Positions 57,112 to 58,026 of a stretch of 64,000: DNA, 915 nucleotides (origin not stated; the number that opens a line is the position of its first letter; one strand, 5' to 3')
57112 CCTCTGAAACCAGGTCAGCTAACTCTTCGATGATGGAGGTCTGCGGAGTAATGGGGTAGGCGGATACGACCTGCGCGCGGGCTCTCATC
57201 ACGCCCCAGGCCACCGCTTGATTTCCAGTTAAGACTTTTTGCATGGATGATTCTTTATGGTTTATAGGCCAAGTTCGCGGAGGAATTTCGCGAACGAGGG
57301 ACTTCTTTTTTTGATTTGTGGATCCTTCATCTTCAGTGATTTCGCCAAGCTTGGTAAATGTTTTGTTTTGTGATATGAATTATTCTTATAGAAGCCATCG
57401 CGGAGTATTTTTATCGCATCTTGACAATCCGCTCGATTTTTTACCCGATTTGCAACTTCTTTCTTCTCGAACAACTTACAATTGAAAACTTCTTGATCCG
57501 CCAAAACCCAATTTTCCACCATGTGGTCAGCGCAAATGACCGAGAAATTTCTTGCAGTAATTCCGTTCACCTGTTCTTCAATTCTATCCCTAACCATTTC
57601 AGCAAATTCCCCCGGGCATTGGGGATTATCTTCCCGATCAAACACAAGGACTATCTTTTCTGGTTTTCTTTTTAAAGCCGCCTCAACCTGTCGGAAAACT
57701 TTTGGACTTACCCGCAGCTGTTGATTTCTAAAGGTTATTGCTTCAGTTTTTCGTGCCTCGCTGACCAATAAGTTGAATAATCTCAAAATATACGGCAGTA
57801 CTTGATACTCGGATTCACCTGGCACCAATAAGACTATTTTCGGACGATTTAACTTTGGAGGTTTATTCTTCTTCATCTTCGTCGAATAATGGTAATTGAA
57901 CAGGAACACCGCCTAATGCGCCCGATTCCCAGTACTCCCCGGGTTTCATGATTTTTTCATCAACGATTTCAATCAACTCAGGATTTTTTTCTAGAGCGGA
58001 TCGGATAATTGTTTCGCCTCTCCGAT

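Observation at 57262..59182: Split OLD-like ATPase + TOPRIM two-gene module inserted in the pyruvate:ferredoxin oxidoreductase operon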

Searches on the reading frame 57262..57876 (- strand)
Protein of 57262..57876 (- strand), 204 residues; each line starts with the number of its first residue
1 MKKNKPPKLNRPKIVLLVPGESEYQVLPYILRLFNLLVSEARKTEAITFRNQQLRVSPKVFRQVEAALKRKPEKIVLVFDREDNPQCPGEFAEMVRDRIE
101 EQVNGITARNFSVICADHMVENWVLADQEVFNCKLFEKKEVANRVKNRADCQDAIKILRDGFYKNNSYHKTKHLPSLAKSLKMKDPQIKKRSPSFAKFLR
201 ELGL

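Call 3: search_protein_families(library=pfam, proteins=[window:57262-57876:-], max_evalue=1)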
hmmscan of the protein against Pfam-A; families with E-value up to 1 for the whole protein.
window:57262-57876:- (204 aa): 1 family
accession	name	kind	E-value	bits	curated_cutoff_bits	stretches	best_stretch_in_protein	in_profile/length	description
PF14103.11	DUF4276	-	2.6e-10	41.3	30.2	1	60-202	40-191/192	Domain of unknown function (DUF4276)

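Call 4: search_protein_families(library=padloc, proteins=[window:57262-57876:-], max_evalue=1)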
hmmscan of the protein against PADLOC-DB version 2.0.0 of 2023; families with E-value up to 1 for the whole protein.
window:57262-57876:- (204 aa): 8 families
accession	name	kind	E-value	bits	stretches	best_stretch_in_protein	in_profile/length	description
PDLC04196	HEC-01B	-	3.1e-15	54.7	1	13-202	3-188/197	-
PDLC04200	HEC-01B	-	6.3e-13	47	1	12-202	4-202/218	-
PDLC04198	HEC-01B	-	3.5e-06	24.9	1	15-202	6-202/211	-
PDLC04197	HEC-01B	-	2.8e-05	21.9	1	45-133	28-105/192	-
PDLC04191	HEC-01B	-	0.00016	19.7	1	63-158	54-139/192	-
PDLC04201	HEC-01B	-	0.00018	19.2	1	59-202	49-196/202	-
PDLC04194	HEC-01B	-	0.00038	18.3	1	69-133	53-110/204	-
PDLC01296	Csm3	-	0.0031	15.5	1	76-148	31-101/192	"CAS-III-A,CAS-III-D; effector_G7"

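Call 5: search_protein_families(library=ncbifam, proteins=[window:57262-57876:-], max_evalue=1)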
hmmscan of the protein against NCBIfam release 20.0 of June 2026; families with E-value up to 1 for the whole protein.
window:57262-57876:- (204 aa): 1 family
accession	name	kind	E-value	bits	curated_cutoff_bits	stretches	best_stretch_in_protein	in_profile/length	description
NF047734.1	antiphage_MADS4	equivalog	0.0063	16.6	160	1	67-135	62-128/206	methylation-associated defense system protein MAD4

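Call 14: find_homologous_proteins(query=window:57262-57876:-, max_evalue=0.001)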
Query window:57262-57876:- (204 aa): 1 proteins with E <= 0.001 among 46 candidates.
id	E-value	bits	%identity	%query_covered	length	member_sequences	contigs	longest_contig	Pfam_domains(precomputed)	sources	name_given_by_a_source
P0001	4.1e-130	449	100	100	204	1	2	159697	PF14103.12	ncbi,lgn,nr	ncbi:MAG: DUF4276 family protein [bacterium]|nr:DUF4276 family protein [bacterium]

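Call 24: search_protein_representatives(protein=window:57262-57876:-)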
Query: 204 residues. Proteins with E-value up to 0.001 (for the whole library): 178; up to 1e-10: 26; up to 1e-30: 3. The best 150 are listed.
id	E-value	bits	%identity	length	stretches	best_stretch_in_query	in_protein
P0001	1.3e-130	448.9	100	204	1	1-204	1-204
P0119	4.3e-55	202.5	50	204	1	8-204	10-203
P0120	1.1e-32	129.4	40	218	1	13-202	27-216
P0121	1.6e-22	96.3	31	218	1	11-203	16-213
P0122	7.8e-22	94.0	28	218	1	4-203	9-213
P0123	1.3e-21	93.4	35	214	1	18-203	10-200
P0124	2.5e-20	89.1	33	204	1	11-202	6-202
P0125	4.7e-20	88.2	34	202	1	14-203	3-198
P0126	3.3e-19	85.4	34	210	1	13-201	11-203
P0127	1.8e-18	83.1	34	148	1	66-203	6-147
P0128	3.4e-18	82.2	31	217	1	11-203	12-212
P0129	4.4e-18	81.8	30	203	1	11-202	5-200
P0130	1.3e-17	80.3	28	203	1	7-203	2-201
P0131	2.0e-17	79.6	33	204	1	16-202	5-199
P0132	1.1e-16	77.3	31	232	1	5-202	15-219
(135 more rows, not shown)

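Call 30: predict_structure(alignment_id=A1)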
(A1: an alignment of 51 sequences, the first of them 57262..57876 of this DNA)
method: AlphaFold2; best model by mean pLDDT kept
length: 204 residues; sequences in the alignment: 51
mean_pLDDT: 94.7   pTM: 0.89
mean pLDDT of the five models: 94.7, 94.3, 94.2, 93.6, 93.3
residues with pLDDT >= 90: 182; 70-90: 22; 50-70: 0; < 50: 0
segments of 3 or more residues with pLDDT < 50: none
pLDDT, mean of each block of 10 residues (from residue 1): 81 95 97 95 90 95 98 97 94 97 97 97 96 95 95 96 94 95 94 97 96
secondary structure, 60 per line:
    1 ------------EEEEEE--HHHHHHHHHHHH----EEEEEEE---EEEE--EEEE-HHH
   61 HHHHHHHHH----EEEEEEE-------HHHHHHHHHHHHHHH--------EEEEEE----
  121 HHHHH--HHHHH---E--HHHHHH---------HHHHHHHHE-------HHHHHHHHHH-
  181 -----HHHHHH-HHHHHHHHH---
elements in order: E13-18 H21-32 E37-43 E47-50 E53-56 H58-69 E74-80 H88-102 E111-116 H121-125 H128-132 H139-144 H154-161 H170-179 H186-191 H193-201

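Call 38: fold_search(model_id=the predicted structure, library=pdb)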
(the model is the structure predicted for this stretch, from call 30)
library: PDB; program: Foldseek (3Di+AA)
matches with E <= 10: 1523; with E <= 0.001: 0
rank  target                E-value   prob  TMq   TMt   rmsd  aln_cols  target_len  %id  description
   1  6njx                  1.2e-03  0.98  0.41  0.41   8.5       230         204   11  C-terminal region of the Xanthomonas campestris pv. campestris OLD protein phased with mercury (released 2019-08-07)
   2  6njw                  1.4e-03  0.99  0.44  0.43   8.6       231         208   12  C-terminal region of the Xanthomonas campestris pv. campestris OLD protein phased with platinum (released 2019-08-07)
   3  3gx1_B                4.2e-03  0.97  0.30  0.44   5.7       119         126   13  Crystal structure of a domain of lin1832 from Listeria innocua (released 2009-04-21)
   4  8a57_D                4.8e-03  0.72  0.32  0.18  16.6       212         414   10  Cryo-EM structure of HflXr bound to the Listeria monocytogenes 50S ribosomal subunit. (released 2022-11-02)
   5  3gdw_B                5.4e-03  0.75  0.29  0.38  12.9       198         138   13  Crystal structure of sigma-54 interaction domain protein from Enterococcus faecalis (released 2009-03-10)
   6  3n5c_B                7.5e-03  0.47  0.21  0.25  10.3       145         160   10  Crystal Structure of Arf6DELTA13 complexed with GDP (released 2010-08-18)
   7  3gdw_A                1.7e-02  0.85  0.28  0.38   5.7       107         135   15  Crystal structure of sigma-54 interaction domain protein from Enterococcus faecalis (released 2009-03-10)
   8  8uu8_v                1.9e-02  0.38  0.29  0.17  17.3       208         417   10  Cryo-EM structure of the Listeria innocua 70S ribosome (head-swiveled) in complex with HflXr and pe/E-tRNA (structure  (released 2024-02-28)
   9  3lp6_D                2.2e-02  0.63  0.31  0.36  13.8       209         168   13  Crystal Structure of Rv3275c-E60A from Mycobacterium tuberculosis at 1.7A resolution (released 2010-06-16)
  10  4icr_A                2.8e-02  0.35  0.28  0.17  12.3       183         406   14  Structural basis for substrate recognition and reaction mechanism of bacterial aminopeptidase peps (released 2013-10-23)
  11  4ics_A                3.0e-02  0.44  0.29  0.18  11.5       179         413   12  Crystal structure of PepS from Streptococcus pneumoniae in complex with a substrate (released 2013-10-23)
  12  7v3z                  3.4e-02  0.25  0.28  0.16  24.4       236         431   10  Structure of cannabinoid receptor type 1(CB1) (released 2021-11-24)
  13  6jd9                  3.6e-02  0.14  0.21  0.16  17.3       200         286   13  Proteus mirabilis lipase mutant - I118V/E130G (released 2019-07-24)
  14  5clg_A                3.8e-02  0.77  0.27  0.34   7.2       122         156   13  Structure of PurE (N5-carboxyaminoimidazole ribonucleotide mutase) mutant H59N from the acidophilic bacterium Acetobac (released 2016-07-27)
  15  6pa2_C                3.8e-02  0.66  0.27  0.19   8.4       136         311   11  E. coli L-asparaginase II mutant (K162M) in complex with L-Asp at pH 5.6 (released 2019-09-04)
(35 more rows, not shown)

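Call 50: search_solved_structures(query=A1, max_evalue=1, show_alignments=2)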
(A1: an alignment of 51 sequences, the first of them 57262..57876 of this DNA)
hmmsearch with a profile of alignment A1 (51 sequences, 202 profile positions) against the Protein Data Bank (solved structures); distinct sequences matched with E-value up to 1: 1.
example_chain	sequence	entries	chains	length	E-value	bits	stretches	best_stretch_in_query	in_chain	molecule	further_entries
2eo4_A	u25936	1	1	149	0.36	13.9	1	104-152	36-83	150aa long hypothetical histidine triad nucleotide-binding protein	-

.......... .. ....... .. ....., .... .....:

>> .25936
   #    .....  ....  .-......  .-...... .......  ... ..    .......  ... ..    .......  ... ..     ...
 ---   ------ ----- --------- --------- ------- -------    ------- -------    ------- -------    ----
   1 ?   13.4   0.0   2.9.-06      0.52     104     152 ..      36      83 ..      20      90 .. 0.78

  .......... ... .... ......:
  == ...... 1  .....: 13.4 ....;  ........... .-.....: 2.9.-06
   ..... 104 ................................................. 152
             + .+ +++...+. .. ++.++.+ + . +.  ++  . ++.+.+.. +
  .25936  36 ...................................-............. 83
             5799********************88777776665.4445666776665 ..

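Call 74: find_encoding_contigs(protein=P0120, flank=7000, max_places=2)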
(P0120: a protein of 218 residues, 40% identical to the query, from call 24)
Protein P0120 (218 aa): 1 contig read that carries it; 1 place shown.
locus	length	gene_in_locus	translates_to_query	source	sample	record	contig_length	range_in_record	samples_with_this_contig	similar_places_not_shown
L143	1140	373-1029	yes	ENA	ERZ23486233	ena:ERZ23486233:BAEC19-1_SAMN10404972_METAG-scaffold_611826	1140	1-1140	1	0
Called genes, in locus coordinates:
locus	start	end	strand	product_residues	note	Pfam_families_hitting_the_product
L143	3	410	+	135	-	?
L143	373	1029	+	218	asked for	PF14103:DUF4276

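Call 77: find_encoding_contigs(protein=P0119, flank=7000, max_places=2)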
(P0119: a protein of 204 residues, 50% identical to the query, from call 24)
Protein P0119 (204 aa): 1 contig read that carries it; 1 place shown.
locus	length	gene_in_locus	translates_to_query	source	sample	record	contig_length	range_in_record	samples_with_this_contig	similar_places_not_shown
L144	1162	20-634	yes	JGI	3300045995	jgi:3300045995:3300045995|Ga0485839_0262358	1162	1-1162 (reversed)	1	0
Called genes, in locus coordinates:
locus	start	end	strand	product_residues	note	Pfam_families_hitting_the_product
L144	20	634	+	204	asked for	PF14103:DUF4276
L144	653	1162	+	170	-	?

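Call 84: find_related_loci(query=A4, collection=metagenome_contigs, flank=2500)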
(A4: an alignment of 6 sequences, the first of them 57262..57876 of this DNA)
Query A4 (204 aa) in metagenome_contigs; peptide patterns used: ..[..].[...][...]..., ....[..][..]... (x = any residue, [..] = any of these).
109 stretches matched a pattern; 1 encode a relative of the query (tblastn E <= 1e-3); 1 distinct loci.
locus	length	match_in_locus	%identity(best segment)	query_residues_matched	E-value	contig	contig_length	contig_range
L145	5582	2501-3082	51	11-204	4e-64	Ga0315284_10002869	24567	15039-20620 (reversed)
